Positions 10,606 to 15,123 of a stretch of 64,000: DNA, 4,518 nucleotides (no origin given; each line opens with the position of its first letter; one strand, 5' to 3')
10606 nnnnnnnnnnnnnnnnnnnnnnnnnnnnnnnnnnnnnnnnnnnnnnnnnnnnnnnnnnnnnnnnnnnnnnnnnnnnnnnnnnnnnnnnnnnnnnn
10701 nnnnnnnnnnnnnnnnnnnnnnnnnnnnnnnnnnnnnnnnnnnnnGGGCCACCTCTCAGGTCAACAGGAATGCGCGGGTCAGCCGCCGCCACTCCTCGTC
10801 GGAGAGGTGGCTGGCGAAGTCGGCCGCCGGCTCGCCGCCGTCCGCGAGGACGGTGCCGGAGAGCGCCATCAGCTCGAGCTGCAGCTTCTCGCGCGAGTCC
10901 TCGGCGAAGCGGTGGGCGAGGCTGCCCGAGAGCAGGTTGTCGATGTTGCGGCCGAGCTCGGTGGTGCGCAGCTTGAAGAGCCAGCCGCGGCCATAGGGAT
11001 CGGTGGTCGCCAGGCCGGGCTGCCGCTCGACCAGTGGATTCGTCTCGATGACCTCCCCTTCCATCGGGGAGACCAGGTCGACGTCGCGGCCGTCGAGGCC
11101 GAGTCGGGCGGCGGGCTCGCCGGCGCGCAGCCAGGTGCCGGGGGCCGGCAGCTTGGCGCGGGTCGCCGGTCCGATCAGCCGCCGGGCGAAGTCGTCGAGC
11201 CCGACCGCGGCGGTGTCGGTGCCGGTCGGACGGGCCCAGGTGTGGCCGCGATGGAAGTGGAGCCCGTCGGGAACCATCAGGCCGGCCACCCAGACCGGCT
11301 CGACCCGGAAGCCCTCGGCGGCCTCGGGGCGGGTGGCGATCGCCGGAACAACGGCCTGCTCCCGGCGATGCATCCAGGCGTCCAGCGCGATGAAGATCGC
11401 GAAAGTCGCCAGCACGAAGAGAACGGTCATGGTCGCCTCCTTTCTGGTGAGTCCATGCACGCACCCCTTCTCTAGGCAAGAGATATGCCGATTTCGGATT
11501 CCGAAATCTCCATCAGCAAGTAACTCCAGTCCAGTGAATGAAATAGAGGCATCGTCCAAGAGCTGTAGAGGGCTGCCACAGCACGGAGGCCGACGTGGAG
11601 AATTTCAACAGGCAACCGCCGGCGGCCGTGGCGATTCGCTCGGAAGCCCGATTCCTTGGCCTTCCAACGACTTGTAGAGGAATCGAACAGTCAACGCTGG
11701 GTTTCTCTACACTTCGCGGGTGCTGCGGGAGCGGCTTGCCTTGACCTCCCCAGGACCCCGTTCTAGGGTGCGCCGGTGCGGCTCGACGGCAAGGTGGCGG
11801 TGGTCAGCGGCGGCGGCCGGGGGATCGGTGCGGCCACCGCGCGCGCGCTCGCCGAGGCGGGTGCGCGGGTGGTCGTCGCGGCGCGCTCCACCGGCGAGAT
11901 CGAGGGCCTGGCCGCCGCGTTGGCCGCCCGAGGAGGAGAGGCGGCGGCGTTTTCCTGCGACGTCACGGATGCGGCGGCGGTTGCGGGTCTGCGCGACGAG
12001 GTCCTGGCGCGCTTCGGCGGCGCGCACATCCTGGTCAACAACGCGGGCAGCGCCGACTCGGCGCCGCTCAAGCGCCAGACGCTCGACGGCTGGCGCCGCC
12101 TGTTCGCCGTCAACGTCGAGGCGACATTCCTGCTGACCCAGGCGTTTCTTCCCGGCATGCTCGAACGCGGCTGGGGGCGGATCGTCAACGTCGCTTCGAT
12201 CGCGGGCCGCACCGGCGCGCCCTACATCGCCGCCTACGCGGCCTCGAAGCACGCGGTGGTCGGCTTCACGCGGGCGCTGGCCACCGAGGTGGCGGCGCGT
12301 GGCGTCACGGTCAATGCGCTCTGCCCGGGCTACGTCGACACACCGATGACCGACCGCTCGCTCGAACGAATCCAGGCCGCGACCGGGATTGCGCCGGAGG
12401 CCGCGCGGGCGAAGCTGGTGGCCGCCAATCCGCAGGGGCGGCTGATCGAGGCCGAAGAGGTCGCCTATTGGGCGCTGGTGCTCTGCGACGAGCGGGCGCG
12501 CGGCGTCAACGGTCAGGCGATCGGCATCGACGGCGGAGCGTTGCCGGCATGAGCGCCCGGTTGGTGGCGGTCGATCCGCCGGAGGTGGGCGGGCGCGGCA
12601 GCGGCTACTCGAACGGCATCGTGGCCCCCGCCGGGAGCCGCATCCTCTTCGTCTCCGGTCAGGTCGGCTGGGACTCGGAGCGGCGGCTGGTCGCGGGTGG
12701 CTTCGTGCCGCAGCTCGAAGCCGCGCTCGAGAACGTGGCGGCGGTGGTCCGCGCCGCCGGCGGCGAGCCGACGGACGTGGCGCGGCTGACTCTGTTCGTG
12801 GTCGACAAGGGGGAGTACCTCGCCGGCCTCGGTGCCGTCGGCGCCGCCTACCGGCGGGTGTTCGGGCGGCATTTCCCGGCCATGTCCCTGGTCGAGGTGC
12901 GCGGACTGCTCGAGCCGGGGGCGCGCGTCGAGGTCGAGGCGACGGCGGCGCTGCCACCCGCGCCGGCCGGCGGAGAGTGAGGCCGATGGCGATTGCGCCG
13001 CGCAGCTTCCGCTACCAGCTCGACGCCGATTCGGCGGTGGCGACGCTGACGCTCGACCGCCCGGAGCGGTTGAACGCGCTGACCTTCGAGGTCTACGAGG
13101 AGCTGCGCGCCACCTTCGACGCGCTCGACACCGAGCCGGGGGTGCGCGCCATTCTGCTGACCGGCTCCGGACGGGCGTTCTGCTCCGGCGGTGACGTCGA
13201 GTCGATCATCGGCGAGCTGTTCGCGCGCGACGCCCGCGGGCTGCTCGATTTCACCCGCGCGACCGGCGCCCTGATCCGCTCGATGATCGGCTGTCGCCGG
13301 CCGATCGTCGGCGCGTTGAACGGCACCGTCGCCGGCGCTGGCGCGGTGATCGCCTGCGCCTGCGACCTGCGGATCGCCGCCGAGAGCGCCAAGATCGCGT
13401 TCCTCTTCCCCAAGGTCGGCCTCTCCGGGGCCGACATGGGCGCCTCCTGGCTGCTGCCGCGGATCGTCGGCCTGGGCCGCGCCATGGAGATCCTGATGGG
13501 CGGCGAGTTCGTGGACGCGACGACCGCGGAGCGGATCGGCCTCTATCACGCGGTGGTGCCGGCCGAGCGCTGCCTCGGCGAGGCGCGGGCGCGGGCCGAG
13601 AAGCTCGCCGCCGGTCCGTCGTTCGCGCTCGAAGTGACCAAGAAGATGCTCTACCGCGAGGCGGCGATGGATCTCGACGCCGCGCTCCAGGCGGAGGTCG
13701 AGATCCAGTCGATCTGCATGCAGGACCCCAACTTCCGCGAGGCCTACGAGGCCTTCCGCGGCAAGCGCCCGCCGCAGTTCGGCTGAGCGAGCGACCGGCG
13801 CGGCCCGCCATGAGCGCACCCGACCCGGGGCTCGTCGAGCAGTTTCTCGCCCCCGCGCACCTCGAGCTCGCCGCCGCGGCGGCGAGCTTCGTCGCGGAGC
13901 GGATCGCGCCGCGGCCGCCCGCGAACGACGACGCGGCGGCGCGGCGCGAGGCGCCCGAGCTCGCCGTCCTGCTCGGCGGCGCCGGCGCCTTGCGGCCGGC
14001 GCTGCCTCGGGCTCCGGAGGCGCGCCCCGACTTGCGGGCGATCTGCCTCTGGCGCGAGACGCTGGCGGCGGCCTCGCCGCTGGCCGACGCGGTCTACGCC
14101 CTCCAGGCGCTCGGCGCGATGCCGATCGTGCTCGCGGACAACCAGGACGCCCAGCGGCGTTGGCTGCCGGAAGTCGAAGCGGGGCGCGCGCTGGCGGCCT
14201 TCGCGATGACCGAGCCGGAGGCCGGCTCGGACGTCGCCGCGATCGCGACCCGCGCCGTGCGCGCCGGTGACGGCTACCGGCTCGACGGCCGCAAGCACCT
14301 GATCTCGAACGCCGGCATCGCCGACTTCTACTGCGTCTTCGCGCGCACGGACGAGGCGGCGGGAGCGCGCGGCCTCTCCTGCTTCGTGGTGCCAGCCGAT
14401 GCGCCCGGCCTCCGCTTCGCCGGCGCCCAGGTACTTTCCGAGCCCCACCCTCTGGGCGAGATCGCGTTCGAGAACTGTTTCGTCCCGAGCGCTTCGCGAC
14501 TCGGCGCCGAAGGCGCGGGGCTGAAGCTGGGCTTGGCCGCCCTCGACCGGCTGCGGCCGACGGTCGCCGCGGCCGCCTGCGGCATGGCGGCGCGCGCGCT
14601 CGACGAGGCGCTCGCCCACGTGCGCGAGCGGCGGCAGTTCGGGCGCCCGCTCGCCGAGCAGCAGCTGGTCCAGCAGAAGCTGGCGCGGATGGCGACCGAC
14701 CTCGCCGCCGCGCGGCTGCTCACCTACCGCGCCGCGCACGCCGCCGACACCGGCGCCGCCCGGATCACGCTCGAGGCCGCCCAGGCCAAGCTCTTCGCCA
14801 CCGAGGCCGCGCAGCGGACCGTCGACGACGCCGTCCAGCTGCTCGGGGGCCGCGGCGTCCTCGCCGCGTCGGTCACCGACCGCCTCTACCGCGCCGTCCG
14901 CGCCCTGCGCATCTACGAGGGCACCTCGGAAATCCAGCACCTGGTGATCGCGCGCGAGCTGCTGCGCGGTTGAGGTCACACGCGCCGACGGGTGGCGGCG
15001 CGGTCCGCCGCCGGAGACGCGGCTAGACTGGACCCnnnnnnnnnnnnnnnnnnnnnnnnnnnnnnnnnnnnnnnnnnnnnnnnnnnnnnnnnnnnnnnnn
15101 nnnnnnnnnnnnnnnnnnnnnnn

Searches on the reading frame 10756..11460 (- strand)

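Call 59: search_protein_families(library=pfam, proteins=[window:10756-11460:-], max_evalue=0.00001)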
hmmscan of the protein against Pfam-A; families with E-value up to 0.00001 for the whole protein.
window:10756-11460:- (234 aa): 1 family
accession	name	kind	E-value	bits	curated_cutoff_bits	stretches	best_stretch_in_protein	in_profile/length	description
PF01597.25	GCV_H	-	4.7e-18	65.7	22.2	1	68-186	2-119/122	Glycine cleavage H-protein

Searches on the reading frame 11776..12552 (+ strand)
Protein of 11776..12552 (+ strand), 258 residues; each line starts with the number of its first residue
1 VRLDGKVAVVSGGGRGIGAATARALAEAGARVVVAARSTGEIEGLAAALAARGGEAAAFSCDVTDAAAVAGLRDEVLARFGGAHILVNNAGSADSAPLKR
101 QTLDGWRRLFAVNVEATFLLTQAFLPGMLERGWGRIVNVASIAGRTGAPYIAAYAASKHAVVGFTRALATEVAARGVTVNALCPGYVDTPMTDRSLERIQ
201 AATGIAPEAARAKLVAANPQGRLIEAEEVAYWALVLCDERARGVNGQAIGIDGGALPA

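Call 59: search_protein_families(library=pfam, proteins=[window:11776-12552:+], max_evalue=0.00001)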
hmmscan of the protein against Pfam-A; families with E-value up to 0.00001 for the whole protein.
window:11776-12552:+ (258 aa): 3 families
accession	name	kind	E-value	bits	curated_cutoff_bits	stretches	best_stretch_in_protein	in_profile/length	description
PF00106.31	adh_short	-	4.1e-61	206.3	26.6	1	6-195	1-190/195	short chain dehydrogenase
PF13561.12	adh_short_C2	-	6.8e-59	199.7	27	1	15-254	6-234/236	Enoyl-(Acyl carrier protein) reductase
PF08659.16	KR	-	2.6e-18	67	22.6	1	9-169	4-164/180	KR domain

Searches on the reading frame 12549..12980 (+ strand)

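Call 59: search_protein_families(library=pfam, proteins=[window:12549-12980:+], max_evalue=0.00001)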
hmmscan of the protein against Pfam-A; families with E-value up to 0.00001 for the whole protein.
window:12549-12980:+ (143 aa): 1 family
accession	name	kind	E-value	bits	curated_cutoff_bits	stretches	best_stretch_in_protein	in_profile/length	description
PF01042.26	Ribonuc_L-PSP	-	1.7e-19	70.4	27.3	1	20-134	11-120/121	Endoribonuclease L-PSP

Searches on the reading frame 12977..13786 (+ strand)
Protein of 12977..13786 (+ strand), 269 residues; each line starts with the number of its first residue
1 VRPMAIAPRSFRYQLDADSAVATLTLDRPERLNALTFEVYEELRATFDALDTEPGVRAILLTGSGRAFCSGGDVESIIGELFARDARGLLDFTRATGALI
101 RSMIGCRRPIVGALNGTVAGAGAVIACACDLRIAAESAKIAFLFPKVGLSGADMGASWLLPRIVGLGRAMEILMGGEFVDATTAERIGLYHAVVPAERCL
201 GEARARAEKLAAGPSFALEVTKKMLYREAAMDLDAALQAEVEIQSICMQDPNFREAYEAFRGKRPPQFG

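Call 59: search_protein_families(library=pfam, proteins=[window:12977-13786:+], max_evalue=0.00001)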
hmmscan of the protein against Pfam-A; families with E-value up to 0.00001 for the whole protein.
window:12977-13786:+ (269 aa): 2 families
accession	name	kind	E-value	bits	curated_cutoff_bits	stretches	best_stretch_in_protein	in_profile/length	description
PF00378.25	ECH_1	-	2.6e-52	178.1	27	1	18-268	3-248/251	Enoyl-CoA hydratase/isomerase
PF16113.10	ECH_2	-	1.3e-31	110.8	27.2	1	22-198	2-176/335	Enoyl-CoA hydratase/isomerase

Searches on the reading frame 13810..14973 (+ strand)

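Call 59: search_protein_families(library=pfam, proteins=[window:13810-14973:+], max_evalue=0.00001)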
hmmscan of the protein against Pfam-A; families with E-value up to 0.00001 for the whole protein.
window:13810-14973:+ (387 aa): 4 families
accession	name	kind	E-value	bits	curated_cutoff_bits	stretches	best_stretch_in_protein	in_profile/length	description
PF00441.29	Acyl-CoA_dh_1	-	4.8e-45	153.8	22.4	1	235-385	1-150/150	Acyl-CoA dehydrogenase, C-terminal domain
PF02770.24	Acyl-CoA_dh_M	-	1.2e-22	80.3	33.3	1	130-223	1-97/97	Acyl-CoA dehydrogenase, middle domain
PF08028.16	Acyl-CoA_dh_2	-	1.7e-19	70.9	22.7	1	252-373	3-133/134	Acyl-CoA dehydrogenase, C-terminal domain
PF02771.21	Acyl-CoA_dh_N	-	8.4e-06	26.6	22.9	0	16-125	3-112/113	Acyl-CoA dehydrogenase, N-terminal domain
